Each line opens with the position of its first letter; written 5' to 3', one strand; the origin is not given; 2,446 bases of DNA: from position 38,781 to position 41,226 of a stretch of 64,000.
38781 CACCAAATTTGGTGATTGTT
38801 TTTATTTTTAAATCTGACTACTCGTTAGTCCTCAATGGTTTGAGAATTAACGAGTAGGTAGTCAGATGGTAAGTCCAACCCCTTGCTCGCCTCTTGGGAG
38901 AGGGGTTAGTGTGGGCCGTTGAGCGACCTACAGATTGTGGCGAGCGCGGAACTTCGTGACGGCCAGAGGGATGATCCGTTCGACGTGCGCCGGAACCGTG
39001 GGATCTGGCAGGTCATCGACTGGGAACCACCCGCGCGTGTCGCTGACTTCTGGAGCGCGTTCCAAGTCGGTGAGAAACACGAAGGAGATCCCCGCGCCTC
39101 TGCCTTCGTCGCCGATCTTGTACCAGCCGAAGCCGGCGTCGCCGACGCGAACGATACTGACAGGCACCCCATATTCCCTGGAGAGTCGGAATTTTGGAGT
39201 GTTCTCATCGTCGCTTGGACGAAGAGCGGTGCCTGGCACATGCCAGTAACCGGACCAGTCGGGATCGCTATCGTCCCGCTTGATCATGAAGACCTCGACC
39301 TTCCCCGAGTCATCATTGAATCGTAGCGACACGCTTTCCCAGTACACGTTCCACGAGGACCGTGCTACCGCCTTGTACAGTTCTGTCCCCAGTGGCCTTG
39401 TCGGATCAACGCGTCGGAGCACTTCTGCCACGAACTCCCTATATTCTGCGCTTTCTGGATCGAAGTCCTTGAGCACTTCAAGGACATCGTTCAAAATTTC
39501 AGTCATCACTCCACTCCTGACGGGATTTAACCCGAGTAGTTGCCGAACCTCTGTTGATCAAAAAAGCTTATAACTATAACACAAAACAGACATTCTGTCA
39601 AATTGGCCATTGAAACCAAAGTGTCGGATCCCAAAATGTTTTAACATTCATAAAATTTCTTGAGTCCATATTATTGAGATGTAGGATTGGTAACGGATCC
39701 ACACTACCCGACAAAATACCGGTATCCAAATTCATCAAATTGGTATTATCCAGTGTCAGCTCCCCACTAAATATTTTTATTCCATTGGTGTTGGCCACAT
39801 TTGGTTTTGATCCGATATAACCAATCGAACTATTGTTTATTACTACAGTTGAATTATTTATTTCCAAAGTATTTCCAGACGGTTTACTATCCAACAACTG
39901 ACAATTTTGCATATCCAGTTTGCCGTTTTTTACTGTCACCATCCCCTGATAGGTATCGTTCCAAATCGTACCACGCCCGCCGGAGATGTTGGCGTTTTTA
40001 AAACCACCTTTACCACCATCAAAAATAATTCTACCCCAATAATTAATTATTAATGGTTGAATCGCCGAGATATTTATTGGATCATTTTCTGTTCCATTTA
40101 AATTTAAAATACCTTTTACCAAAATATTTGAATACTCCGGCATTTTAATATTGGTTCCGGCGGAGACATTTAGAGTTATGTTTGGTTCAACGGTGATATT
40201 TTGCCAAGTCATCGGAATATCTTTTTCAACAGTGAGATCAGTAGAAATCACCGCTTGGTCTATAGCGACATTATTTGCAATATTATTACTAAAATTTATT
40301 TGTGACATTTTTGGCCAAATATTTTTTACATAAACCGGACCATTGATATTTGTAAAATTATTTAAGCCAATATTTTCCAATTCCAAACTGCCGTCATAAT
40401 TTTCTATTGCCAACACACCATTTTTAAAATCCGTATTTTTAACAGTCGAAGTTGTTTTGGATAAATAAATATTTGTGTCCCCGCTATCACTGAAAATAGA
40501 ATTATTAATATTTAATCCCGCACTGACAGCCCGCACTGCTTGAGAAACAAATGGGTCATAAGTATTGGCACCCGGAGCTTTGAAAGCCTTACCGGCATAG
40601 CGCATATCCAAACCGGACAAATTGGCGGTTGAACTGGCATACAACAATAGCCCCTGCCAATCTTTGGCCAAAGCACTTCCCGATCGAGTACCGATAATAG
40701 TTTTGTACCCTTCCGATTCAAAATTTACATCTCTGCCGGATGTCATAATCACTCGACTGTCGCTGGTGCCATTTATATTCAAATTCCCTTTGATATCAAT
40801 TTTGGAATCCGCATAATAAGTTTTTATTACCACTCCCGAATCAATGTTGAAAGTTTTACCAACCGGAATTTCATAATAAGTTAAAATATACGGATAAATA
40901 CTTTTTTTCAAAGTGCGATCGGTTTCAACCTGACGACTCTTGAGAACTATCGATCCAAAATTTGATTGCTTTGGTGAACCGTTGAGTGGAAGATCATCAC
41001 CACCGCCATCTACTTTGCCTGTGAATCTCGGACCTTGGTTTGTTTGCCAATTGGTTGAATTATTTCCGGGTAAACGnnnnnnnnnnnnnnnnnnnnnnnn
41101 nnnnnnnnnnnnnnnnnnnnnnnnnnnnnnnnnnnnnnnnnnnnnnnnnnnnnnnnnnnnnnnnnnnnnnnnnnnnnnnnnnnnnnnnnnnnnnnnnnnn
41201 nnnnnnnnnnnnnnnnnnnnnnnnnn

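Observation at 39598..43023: Giant secreted protein combining a zinc phospholipase-C/P1-nuclease-like domain, lamin-tail domain and beta-helix repeats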

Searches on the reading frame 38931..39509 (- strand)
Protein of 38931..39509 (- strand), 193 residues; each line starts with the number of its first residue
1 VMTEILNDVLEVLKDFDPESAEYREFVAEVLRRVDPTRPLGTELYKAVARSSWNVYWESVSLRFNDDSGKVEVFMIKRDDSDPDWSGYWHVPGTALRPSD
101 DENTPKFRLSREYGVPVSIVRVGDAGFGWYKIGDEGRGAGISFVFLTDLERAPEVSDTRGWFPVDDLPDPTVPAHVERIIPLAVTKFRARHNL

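Call 34: search_protein_families(library=pfam, proteins=[window:38931-39509:-], max_evalue=0.001)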
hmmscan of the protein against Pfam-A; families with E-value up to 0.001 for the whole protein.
window:38931-39509:- (193 aa): 1 family
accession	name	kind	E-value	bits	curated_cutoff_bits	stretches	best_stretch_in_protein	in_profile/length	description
PF00293.34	NUDIX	-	0.00017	22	21.1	1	62-175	8-127/134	NUDIX domain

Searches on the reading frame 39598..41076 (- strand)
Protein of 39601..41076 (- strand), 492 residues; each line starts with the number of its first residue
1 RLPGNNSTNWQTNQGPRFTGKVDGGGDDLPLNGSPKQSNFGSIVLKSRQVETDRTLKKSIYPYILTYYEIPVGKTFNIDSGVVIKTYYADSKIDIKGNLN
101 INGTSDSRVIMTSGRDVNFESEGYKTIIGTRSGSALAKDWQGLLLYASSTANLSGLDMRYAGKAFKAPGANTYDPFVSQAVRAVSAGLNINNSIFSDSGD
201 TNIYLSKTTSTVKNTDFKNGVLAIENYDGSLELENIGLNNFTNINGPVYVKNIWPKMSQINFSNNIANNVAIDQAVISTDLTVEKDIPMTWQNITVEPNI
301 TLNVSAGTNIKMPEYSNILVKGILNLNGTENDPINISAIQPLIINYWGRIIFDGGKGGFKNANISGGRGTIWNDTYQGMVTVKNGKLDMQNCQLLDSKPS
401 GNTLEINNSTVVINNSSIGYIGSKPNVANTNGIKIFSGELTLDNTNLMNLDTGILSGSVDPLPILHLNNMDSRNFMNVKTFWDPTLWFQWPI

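Call 7: search_protein_families(library=pfam, proteins=[window:39598-41070:-], max_evalue=10)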
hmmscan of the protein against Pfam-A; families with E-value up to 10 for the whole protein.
window:39598-41070:- (490 aa): 2 families
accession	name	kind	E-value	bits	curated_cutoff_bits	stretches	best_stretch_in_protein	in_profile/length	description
PF23981.1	DUF7305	-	4.9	7.4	27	1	70-120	40-85/185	Domain of unknown function (DUF7305)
PF25084.1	LbH_EIF2B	-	5.8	7.4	54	1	260-300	26-70/105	EIF2B subunit epsilon LbH domain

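Call 12: find_homologous_proteins(query=window:39601-41076:-, max_evalue=0.001)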
Query window:39601-41076:- (492 aa): 3 proteins with E <= 0.001 among 8000 candidates.
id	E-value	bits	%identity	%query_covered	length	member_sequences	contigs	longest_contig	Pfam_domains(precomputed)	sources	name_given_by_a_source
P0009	1.8e-138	480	51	99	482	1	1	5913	-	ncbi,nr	ncbi:MAG: hypothetical protein NT034_02610, partial [Candidatus Magasanikbacteria bacterium]|nr:hypo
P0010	3.3e-75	272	56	52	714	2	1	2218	PF00932.26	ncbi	ncbi:MAG: Phospholipase D/competence protein ComEA helix-hairpin-helix protein, partial [uncultured 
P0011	9.6e-25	105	31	53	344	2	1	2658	-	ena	-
